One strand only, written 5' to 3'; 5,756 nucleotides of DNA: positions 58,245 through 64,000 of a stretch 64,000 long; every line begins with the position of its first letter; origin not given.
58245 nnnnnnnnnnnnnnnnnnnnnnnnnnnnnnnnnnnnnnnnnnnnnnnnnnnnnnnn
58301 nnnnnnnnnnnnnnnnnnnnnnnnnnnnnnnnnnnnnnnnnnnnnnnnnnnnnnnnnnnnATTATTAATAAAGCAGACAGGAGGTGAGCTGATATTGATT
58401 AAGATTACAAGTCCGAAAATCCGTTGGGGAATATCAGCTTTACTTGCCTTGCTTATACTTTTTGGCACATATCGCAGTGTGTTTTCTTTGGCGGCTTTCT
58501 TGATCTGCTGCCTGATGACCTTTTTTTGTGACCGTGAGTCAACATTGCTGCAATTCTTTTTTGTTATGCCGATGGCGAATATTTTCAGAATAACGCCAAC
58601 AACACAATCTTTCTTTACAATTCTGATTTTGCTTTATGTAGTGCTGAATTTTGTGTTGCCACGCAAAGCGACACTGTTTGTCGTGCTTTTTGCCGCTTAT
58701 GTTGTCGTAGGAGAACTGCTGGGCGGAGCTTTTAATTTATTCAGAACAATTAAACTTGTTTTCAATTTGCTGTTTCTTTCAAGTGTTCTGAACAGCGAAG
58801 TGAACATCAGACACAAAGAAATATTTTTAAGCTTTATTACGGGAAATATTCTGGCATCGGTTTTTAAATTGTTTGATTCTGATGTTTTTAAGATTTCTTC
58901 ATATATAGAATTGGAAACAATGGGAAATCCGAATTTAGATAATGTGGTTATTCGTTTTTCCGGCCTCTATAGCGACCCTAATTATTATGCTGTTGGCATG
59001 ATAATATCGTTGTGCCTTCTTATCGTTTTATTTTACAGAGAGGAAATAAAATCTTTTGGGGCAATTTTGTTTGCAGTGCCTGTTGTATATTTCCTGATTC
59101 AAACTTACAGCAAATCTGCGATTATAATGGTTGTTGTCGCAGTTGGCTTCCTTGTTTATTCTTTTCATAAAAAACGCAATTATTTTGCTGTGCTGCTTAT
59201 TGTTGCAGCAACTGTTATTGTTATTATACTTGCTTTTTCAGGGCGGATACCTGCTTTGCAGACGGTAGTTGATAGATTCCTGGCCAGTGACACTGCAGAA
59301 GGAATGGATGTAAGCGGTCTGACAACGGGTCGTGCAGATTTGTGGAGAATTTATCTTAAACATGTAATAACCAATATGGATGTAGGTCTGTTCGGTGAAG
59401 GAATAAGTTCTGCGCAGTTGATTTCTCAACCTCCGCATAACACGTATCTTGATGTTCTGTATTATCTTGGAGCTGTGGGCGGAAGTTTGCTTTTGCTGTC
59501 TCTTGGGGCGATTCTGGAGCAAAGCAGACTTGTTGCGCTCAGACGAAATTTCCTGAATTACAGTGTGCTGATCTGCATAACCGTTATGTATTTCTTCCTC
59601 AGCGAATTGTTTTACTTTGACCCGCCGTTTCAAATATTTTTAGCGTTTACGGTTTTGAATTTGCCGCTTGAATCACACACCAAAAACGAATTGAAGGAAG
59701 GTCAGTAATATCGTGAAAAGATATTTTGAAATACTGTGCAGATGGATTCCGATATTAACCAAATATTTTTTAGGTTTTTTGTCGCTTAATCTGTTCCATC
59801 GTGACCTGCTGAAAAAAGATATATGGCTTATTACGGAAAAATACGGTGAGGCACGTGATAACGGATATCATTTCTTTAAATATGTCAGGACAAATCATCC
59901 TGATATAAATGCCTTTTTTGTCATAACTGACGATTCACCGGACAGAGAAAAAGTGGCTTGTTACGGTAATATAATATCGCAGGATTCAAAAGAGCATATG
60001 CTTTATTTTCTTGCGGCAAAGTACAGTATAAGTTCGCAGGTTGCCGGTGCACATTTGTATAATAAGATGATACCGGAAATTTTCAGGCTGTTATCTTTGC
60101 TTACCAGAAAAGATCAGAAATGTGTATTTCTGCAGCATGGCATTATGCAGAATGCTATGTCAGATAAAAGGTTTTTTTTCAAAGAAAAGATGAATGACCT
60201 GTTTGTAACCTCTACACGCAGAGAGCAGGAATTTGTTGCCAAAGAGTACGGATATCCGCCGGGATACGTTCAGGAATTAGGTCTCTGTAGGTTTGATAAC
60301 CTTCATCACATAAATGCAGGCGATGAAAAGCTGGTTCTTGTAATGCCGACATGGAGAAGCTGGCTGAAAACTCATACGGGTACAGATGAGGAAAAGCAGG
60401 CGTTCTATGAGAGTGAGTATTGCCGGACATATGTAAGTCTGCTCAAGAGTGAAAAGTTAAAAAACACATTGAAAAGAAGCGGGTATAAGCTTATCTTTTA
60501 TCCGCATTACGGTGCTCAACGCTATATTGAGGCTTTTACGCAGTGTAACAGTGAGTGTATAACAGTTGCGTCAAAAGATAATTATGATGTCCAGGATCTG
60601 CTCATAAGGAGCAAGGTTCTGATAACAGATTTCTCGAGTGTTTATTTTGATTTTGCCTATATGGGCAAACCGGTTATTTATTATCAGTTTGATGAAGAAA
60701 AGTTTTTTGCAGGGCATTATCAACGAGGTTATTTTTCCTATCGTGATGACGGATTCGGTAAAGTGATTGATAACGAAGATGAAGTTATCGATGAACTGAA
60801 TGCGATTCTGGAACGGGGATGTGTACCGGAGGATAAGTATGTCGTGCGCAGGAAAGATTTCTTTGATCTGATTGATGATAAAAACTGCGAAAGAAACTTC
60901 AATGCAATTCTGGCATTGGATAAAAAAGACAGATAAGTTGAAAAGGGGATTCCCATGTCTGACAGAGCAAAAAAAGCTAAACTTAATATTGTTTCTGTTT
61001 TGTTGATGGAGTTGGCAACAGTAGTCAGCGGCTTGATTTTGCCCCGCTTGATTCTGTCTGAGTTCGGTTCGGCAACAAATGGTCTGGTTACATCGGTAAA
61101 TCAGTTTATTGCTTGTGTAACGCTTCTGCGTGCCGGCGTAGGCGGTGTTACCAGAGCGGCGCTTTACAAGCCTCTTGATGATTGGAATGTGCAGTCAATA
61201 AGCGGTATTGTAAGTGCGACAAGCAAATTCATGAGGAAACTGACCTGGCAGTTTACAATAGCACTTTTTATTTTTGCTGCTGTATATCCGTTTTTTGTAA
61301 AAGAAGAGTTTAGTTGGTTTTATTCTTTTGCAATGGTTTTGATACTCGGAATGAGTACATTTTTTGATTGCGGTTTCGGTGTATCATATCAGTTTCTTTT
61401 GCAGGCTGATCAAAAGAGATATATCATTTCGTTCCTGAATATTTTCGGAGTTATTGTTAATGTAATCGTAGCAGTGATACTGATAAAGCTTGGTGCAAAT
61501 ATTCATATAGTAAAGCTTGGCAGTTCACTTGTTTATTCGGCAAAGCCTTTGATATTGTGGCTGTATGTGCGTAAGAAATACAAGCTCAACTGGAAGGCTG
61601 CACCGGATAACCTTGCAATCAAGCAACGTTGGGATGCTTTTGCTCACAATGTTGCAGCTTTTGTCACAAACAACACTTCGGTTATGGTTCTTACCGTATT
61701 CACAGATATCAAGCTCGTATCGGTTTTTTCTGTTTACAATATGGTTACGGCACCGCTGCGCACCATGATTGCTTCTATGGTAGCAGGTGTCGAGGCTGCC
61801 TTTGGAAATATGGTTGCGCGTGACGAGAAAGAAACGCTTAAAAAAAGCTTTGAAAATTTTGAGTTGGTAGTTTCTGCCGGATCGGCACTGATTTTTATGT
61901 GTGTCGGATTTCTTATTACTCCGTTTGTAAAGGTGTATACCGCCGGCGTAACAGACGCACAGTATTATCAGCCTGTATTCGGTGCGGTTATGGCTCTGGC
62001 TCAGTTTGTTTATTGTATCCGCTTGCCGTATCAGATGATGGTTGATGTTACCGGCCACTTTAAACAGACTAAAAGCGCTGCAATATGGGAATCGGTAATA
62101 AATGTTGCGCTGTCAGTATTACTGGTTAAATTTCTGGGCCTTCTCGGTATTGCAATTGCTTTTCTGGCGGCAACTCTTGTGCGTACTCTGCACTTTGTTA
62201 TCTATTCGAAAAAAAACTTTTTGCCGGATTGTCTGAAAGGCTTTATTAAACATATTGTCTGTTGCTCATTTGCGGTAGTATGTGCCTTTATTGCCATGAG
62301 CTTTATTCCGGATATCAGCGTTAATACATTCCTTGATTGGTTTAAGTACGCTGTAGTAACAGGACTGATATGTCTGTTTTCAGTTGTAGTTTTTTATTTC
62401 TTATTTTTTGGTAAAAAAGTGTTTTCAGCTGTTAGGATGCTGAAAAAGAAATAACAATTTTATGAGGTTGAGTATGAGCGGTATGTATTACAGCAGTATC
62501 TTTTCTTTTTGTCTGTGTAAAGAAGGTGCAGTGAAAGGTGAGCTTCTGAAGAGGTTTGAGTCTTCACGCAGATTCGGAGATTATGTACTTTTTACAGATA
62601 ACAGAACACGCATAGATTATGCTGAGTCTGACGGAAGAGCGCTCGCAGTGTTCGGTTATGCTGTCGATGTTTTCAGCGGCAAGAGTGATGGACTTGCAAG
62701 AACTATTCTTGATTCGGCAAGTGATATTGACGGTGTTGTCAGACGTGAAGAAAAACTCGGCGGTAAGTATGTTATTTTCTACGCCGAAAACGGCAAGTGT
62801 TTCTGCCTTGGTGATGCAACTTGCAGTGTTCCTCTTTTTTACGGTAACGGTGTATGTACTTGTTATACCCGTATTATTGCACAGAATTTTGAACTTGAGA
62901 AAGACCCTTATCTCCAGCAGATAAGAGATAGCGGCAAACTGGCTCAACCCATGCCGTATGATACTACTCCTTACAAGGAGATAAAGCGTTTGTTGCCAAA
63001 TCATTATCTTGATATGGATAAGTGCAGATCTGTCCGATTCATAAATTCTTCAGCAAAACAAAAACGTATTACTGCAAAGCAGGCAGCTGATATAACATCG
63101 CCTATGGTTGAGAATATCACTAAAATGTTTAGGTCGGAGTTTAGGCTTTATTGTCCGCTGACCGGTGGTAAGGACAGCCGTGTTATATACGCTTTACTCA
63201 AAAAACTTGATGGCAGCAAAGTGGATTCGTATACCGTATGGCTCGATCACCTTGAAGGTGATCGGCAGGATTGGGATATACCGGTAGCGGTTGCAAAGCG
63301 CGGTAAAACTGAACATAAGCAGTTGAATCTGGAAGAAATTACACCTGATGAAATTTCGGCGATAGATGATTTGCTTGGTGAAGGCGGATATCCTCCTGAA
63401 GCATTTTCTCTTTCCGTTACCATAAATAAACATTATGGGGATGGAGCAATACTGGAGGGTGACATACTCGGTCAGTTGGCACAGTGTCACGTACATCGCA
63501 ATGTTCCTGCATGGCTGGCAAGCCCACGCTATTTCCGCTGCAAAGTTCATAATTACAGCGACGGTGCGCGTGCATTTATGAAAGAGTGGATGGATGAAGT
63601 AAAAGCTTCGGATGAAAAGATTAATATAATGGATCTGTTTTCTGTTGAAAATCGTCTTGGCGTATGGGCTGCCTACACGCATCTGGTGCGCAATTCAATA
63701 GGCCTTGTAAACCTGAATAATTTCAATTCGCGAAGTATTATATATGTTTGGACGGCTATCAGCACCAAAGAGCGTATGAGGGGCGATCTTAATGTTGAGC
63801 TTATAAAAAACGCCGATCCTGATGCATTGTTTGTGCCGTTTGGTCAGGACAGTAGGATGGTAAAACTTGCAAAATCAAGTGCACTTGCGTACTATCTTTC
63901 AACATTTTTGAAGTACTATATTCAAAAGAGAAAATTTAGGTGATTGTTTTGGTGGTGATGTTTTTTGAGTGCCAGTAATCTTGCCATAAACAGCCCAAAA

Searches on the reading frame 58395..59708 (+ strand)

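Call 8: search_protein_families(library=pfam, proteins=[window:58395-59708:+], max_evalue=0.001)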
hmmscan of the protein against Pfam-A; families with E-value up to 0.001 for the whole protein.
window:58395-59708:+ (437 aa): 1 family
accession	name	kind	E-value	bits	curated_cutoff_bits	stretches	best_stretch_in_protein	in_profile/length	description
PF04932.20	Wzy_C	-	2.4e-07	31.1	31.7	1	226-366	2-148/149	O-Antigen ligase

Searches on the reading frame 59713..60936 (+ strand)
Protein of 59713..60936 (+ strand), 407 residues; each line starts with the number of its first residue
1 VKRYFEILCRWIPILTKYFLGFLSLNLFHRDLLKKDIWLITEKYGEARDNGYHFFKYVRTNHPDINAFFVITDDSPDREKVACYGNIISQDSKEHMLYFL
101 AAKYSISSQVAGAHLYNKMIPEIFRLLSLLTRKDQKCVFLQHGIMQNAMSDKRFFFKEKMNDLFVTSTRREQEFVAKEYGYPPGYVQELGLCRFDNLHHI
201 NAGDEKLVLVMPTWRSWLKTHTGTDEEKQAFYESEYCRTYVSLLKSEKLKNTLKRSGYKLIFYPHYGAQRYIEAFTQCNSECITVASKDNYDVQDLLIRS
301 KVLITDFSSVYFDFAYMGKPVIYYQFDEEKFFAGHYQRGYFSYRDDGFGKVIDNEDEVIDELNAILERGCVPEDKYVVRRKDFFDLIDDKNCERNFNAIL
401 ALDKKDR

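Call 8: search_protein_families(library=pfam, proteins=[window:59713-60936:+], max_evalue=0.001)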
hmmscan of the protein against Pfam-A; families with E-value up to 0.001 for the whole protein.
window:59713-60936:+ (407 aa): 1 family
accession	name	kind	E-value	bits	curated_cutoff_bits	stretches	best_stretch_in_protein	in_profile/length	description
PF04464.20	Glyphos_transf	-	6.2e-43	147.6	22.1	1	29-400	8-366/367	CDP-Glycerol:Poly(glycerophosphate) glycerophosphotransferase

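Call 77: search_protein_families(library=ncbifam, proteins=[window:59713-60936:+], max_evalue=0.001)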
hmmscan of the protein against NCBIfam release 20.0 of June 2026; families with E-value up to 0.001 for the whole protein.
window:59713-60936:+ (407 aa): 3 families
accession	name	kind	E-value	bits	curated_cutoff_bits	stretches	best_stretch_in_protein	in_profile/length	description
NF041712.1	techglyph_taseTarF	equivalog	2.5e-13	49.8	550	1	204-367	211-354/388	teichoic acid glycerol-phosphate transferase TarF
NF041713.1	Tar_polymTarL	equivalog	1.8e-07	30.2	1000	1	289-364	455-528/562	teichoic acid ribitol-phosphate polymerase TarL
NF041711.1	TagprimaseTarB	equivalog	4.3e-06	26.2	500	1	288-343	256-308/362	teichoic acid glycerol-phosphate primase TarB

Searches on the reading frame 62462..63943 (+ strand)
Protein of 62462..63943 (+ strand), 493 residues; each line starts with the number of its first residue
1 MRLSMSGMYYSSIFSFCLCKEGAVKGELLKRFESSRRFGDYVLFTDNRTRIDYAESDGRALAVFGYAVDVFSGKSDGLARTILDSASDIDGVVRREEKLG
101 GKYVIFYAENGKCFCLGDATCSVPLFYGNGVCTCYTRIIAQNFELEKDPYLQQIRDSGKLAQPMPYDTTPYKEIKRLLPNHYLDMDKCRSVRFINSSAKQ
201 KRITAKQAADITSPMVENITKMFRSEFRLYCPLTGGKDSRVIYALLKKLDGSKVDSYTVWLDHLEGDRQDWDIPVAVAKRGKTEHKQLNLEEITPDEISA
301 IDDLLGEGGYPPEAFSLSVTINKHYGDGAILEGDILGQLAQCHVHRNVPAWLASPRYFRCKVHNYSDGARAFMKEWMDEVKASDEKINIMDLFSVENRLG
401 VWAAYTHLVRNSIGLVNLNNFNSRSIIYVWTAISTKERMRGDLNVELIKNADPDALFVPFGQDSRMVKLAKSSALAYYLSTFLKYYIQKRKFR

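Call 8: search_protein_families(library=pfam, proteins=[window:62462-63943:+], max_evalue=0.001)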
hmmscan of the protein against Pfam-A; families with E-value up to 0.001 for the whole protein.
window:62462-63943:+ (493 aa): 0 families

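Call 71: search_protein_families(library=pfam, proteins=[window:62462-63943:+], max_evalue=0.01)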
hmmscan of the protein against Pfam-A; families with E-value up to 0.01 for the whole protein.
window:62462-63943:+ (493 aa): 1 family
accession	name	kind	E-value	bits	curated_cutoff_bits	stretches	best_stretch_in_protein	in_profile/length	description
PF00733.27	Asn_synthase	-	0.0011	19.1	21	1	223-292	14-81/354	Asparagine synthase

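Call 77: search_protein_families(library=ncbifam, proteins=[window:62462-63943:+], max_evalue=0.001)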
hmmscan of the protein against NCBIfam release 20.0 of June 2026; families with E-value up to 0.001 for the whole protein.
window:62462-63943:+ (493 aa): 3 families
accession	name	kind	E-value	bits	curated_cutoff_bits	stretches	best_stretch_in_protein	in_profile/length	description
TIGR01536.1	asn_synth_AEB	equivalog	5.4e-06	25.7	267.1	1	104-292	127-317/517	asparagine synthase (glutamine-hydrolyzing)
TIGR03108.1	eps_aminotran_1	hypoth_equivalog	0.00045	19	816.9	1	168-305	194-332/628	XrtA/PEP-CTERM system amidotransferase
TIGR03104.1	trio_amidotrans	equivalog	0.00087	17.6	570.1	0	198-292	231-327/589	N-acetylglutaminylglutamine amidotransferase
